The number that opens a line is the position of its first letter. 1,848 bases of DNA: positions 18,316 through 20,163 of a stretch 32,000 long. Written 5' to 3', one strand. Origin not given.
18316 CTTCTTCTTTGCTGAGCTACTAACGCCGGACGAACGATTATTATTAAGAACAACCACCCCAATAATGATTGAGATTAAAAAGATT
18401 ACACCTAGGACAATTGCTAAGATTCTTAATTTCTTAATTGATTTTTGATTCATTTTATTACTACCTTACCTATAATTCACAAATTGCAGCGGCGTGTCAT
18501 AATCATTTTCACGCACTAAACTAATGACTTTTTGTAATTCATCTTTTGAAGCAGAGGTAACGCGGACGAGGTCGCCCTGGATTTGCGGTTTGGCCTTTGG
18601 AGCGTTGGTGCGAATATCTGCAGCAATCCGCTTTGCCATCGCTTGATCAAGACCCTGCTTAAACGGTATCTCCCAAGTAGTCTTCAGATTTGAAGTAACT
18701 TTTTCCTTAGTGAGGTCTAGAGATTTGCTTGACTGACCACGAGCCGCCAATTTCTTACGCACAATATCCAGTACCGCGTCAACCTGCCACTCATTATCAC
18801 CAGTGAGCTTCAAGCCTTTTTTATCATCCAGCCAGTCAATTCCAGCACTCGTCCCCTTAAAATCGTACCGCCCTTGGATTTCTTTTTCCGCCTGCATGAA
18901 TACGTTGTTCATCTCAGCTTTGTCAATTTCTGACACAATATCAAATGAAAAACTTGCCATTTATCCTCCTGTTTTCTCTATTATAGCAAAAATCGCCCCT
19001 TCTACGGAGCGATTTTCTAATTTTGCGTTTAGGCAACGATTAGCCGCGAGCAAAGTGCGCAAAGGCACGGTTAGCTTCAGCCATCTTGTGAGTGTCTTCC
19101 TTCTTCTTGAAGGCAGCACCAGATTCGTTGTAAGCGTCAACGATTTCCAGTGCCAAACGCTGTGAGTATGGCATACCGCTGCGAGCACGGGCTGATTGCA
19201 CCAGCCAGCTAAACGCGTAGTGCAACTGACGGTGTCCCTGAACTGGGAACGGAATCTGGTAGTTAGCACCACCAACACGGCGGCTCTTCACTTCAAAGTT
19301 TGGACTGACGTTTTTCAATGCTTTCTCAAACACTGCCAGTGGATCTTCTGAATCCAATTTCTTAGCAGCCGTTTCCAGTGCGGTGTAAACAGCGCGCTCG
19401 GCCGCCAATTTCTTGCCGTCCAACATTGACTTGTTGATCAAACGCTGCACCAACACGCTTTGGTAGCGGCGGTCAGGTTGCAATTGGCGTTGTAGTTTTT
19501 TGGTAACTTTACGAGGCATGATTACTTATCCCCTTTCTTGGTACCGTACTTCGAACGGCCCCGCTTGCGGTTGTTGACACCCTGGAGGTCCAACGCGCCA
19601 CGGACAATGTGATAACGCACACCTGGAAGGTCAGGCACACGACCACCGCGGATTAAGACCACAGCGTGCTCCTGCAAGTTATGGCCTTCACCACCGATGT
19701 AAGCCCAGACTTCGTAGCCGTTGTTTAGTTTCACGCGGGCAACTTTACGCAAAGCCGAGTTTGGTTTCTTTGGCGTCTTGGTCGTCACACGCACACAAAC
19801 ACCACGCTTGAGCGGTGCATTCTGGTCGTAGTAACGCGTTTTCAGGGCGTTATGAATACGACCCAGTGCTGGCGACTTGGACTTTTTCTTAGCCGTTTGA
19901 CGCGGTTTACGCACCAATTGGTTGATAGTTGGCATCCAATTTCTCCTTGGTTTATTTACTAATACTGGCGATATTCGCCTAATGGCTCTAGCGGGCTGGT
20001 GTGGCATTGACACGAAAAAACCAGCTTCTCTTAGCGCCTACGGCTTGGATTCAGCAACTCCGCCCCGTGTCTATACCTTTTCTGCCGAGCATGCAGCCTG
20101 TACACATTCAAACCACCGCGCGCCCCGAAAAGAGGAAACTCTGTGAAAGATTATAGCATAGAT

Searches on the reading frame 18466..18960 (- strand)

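Call 70: search_protein_families(library=pfam, proteins=[window:18466-18960:-], max_evalue=0.01)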
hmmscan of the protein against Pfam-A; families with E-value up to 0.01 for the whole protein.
window:18466-18960:- (164 aa): 1 family
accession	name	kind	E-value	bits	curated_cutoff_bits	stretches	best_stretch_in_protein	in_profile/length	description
PF04461.18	DUF520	-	9.2e-52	175.9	23.2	1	5-164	2-161/161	Protein of unknown function (DUF520)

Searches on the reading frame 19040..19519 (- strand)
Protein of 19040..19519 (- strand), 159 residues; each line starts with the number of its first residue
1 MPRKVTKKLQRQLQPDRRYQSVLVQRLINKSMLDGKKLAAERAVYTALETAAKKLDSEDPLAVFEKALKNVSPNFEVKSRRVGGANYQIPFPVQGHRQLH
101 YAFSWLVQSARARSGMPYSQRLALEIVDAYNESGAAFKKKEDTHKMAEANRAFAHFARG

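Call 70: search_protein_families(library=pfam, proteins=[window:19040-19519:-], max_evalue=0.01)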
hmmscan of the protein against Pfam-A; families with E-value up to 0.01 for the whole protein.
window:19040-19519:- (159 aa): 1 family
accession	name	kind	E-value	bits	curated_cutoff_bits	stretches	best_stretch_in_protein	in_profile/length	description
PF00177.27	Ribosomal_S7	-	2.2e-54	183.5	24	1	7-151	5-148/148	Ribosomal protein S7p/S5e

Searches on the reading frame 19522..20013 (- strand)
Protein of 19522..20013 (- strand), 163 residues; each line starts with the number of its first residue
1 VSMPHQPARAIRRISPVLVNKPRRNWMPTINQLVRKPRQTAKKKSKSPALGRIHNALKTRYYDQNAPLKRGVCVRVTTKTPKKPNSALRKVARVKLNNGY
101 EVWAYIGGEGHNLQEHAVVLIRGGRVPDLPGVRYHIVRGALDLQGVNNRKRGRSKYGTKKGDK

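Call 70: search_protein_families(library=pfam, proteins=[window:19522-20013:-], max_evalue=0.01)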
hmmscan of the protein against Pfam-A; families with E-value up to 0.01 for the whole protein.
window:19522-20013:- (163 aa): 1 family
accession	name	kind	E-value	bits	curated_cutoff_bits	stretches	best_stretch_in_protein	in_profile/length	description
PF00164.32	Ribosom_S12_S23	-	1.4e-35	121.8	22.3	1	64-159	9-106/110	Ribosomal protein S12/S23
